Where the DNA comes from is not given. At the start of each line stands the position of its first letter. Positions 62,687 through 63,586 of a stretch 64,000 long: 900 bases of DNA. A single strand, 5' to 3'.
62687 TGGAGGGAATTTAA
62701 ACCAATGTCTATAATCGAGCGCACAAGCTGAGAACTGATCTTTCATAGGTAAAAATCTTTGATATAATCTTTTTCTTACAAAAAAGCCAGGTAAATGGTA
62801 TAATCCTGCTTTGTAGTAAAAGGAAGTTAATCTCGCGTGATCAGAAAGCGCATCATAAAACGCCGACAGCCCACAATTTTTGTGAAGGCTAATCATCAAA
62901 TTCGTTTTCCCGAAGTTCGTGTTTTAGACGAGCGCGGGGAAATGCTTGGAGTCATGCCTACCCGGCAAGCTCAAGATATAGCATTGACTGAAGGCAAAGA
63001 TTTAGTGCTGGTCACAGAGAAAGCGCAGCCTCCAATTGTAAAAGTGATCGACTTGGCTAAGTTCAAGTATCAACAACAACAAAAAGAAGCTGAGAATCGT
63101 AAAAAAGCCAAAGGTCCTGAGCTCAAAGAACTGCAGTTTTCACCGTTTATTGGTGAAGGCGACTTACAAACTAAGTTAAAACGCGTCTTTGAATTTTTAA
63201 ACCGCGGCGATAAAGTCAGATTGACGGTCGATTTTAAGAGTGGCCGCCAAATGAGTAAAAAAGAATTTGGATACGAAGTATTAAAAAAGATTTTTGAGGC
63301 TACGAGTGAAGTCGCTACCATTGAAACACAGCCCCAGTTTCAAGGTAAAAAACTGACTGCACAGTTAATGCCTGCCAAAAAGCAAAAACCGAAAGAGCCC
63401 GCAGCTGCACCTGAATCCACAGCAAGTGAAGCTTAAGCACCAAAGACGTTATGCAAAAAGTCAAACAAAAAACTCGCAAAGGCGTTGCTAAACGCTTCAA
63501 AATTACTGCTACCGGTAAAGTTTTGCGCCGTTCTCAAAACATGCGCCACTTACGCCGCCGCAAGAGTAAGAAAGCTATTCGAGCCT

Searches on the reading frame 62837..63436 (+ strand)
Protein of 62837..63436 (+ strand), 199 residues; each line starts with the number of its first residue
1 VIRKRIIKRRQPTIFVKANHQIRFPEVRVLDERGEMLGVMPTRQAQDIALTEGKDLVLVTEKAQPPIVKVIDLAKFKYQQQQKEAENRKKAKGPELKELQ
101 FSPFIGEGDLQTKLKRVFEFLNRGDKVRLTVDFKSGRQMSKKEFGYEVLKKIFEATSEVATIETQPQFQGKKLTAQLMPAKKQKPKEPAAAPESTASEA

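Call 22: search_protein_families(library=pfam, proteins=[window:62837-63436:+], max_evalue=0.001)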
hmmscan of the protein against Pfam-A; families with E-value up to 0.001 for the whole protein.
window:62837-63436:+ (199 aa): 2 families
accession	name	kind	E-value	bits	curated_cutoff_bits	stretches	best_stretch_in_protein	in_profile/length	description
PF05198.21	IF3_N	-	2.9e-24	85.5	26.9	1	19-86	2-69/70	Translation initiation factor IF-3, N-terminal domain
PF00707.27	IF3_C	-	3.6e-24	85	34.8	1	95-179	2-85/86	Translation initiation factor IF-3, C-terminal domain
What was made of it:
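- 62837..63436 (+): infC (IF-3), right border of the variable site. Pfam IF3_N and IF3_C (call 22).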

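Call 37: find_related_loci(query=window:62837-63436:+, collection=genome_contigs, flank=10000)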
Query window:62837-63436:+ (199 aa) in genome_contigs; peptide patterns used: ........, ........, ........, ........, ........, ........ (x = any residue, [..] = any of these).
243 stretches matched a pattern; 163 encode a relative of the query (tblastn E <= 1e-3); the best 80 are kept; 80 distinct loci.
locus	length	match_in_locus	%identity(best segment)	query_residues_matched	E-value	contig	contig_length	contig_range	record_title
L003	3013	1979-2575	66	1-199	1e-88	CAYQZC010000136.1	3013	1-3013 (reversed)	MAG TPA_asm: uncultured Pseudomonadales bacterium isolate SRP292972_co1_124 genome assembly, contig: NODE_13397_length_3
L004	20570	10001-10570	70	1-190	3e-82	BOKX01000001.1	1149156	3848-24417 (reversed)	Patescibacteria group bacterium BroJett032 DNA, sequence1, whole genome shotgun sequence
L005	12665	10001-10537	59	2-181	8e-68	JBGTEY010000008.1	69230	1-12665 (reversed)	MAG: Patescibacteria group bacterium isolate JTS-RE179 k141_3924445, whole genome shotgun sequence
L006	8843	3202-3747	56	1-183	5e-67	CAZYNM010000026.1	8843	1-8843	MAG TPA_asm: uncultured Pseudomonadales bacterium isolate SRP292972_co1_113 genome assembly, contig: NODE_3274_length_88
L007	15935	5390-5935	60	1-183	2e-66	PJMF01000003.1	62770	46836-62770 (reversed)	MAG: Candidatus Paceibacterota bacterium isolate Amazon_FNV_2010_13_2_2 contig_75_39324282_length_62770_multi_4_in_2_out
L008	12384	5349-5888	58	3-183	2e-64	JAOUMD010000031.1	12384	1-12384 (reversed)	MAG: Candidatus Paceibacterota bacterium isolate 8_1_July_SF_Bin25 8_1_July_SF_Bin25_scaffold_2003_c1, whole genome shot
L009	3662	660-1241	53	2-195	3e-63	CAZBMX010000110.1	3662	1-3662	MAG TPA_asm: uncultured Pseudomonadales bacterium isolate SRP192515_co1_124 genome assembly, contig: NODE_29356_length_3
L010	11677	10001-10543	56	1-183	8e-62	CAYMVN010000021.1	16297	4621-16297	MAG TPA_asm: uncultured Pseudomonadales bacterium isolate SRP286056_co2_111 genome assembly, contig: NODE_5604_length_16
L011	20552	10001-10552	57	1-184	2e-59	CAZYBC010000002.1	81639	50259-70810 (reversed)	MAG TPA_asm: uncultured Pseudomonadales bacterium isolate SRP263991_co1_159 genome assembly, contig: NODE_214_length_816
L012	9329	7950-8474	58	9-184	2e-65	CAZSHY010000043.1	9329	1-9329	MAG TPA_asm: uncultured Pseudomonadales bacterium isolate SRP286056_co1_709 genome assembly, contig: NODE_9715_length_93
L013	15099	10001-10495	52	15-180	6e-56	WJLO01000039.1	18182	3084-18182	MAG: Candidatus Paceibacterota bacterium isolate Bin_542 k141_1599581, whole genome shotgun sequence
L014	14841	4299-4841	48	1-182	6e-51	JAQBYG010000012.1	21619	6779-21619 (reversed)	MAG: bacterium isolate casp150-mb.307 NODE_6448_length_21619_cov_0.078160, whole genome shotgun sequence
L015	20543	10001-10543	49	1-182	1e-50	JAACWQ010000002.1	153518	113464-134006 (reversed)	MAG: Candidatus Paceibacterota bacterium isolate CG_2015-01t_44_17 CG_2015-01t_curated_scaffold_15, whole genome shotgun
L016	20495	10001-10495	51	14-179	9e-49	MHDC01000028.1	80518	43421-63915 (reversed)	MAG: Microgenomates group bacterium RBG_16_45_19 RBG_16_scaffold_39, whole genome shotgun sequence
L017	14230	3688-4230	50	1-182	2e-48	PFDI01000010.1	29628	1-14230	MAG: Candidatus Pacebacteria bacterium CG10_big_fil_rev_8_21_14_0_10_44_54 CG10_8_21_14_0.10_scaffold_1522_c, whole geno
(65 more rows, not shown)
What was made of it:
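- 62837..63436 (+): 56-70% identical to Patescibacteria IF-3 (call 37).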
